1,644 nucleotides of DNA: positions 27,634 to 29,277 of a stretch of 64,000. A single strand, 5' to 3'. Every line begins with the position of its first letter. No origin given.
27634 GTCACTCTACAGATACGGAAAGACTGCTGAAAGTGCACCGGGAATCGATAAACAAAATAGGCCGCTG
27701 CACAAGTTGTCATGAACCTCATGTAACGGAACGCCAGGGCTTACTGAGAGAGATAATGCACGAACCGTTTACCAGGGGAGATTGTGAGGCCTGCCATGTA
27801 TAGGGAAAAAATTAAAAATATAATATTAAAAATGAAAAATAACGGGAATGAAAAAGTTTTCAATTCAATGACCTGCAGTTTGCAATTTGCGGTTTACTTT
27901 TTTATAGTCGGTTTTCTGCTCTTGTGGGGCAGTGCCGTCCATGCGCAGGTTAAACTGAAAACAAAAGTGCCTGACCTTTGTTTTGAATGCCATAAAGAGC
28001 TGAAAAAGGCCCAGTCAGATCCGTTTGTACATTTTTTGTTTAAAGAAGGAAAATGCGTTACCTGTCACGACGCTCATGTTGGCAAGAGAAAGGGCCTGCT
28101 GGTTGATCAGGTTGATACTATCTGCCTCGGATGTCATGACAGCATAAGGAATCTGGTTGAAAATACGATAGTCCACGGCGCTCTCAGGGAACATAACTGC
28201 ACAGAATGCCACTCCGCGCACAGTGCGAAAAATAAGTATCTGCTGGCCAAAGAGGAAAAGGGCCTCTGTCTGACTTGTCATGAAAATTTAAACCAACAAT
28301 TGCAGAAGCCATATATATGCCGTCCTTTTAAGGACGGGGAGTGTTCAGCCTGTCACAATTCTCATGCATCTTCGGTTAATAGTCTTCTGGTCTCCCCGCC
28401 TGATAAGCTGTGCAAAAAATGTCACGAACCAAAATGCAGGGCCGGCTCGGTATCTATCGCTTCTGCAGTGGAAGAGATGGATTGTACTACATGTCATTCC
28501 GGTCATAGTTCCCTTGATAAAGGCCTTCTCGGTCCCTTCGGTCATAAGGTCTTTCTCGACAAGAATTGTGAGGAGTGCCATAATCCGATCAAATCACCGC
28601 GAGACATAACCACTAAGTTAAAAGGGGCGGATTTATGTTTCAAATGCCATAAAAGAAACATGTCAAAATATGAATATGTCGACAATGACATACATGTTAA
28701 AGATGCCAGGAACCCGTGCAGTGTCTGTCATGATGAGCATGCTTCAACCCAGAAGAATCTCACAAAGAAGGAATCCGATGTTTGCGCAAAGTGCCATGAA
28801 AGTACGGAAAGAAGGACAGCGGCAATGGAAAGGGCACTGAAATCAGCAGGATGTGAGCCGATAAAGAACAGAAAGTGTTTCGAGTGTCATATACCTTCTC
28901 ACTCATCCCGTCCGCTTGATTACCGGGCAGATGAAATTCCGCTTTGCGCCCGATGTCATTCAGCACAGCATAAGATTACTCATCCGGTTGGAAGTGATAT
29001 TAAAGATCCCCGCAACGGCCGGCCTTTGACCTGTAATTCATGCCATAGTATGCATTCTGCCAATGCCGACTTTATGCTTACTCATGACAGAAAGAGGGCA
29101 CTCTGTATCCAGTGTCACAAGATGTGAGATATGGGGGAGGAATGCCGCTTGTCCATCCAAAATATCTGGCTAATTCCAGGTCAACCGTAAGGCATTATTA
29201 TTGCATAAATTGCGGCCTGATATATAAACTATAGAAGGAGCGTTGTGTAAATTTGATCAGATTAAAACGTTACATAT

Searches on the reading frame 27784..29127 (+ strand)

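Call 4: search_protein_families(library=pfam, proteins=[window:27784-29127:+], max_evalue=1)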
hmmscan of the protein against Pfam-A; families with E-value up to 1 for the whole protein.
window:27784-29127:+ (447 aa): 8 families
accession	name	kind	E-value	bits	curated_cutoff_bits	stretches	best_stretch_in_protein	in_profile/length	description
PF09699.15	Paired_CXXCH_1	-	2.8e-67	222.6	20.6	9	83-121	1-39/41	Doubled CXXCH motif (Paired_CXXCH_1)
PF14537.11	Cytochrom_c3_2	-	3.3e-16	59.9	25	7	89-167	7-79/79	Cytochrome c3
PF14522.11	Cytochrome_C7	-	3.8e-16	59.1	24.8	7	130-192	7-67/67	Cytochrome c7 and related cytochrome c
PF22678.1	Cytochrom_c_NrfB-like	-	2.7e-07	31.4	27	1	387-444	35-89/89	Cytochrome c-type protein NrfB-like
PF02085.21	Cytochrom_CIII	-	2.9e-07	31.2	22.9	3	252-338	23-101/101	Class III cytochrome C family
PF22113.1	Mtrc-MtrF_II-IV_dom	-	4.8e-06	26.7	30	1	228-374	3-168/176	Outer membrane cytochrome MtrC/MtrF-like, domains II/IV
PF06750.18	A24_N_bact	-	0.0072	16.8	23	1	64-96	28-60/84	Bacterial Peptidase A24 N-terminal domain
PF20235.3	PIR2-like_helical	-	0.14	12.9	27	1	113-144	31-61/116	PIR2-like, helical domain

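Call 5: search_protein_families(library=ncbifam, proteins=[window:27784-29127:+], max_evalue=1)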
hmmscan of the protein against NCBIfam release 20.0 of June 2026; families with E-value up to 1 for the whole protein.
window:27784-29127:+ (447 aa): 10 families
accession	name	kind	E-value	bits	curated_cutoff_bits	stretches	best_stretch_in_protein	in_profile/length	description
TIGR01905.1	paired_CXXCH_1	subfamily_domain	4.5e-65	215.3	25.2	9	86-121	4-39/41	doubled CXXCH domain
TIGR03508.1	decahem_SO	subfamily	2.4e-36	125.5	192.2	4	105-249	64-207/258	DmsE family decaheme c-type cytochrome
NF041028.1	decahem_GSU2203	exception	4e-36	124.8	325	4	106-249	96-240/317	GSU2203 family decaheme c-type cytochrome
TIGR03153.1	cytochr_NrfH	equivalog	1.3e-08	35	134.2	4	413-445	27-59/138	cytochrome c nitrite reductase small subunit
TIGR03146.1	cyt_nit_nrfB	equivalog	3.6e-07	30.5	166.6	3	382-426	8-52/145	cytochrome c nitrite reductase pentaheme subunit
NF008659.0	PRK11659.1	equivalog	8.8e-06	25.5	184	3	107-173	106-174/188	cytochrome c nitrite reductase pentaheme subunit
NF045722.1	c3_cytochr_TmcA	equivalog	2.9e-05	23.9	114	2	56-120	51-112/125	acidic tetraheme cytochrome c3 TmcA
NF040967.1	cytc_ExtN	equivalog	0.00069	18.6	200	2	186-243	183-236/415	selenite/tellurite reduction operon c-type cytochrome ExtN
NF040968.1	FeS_ExtO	equivalog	0.00097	18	200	2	186-243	183-236/416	selenite/tellurite reduction operon b-type cytochrome iron-sulfur cluster-binding subunit ExtO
NF043011.1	CytC7_Geobact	equivalog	0.011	16.2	120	2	89-121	45-77/89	cytochrome c7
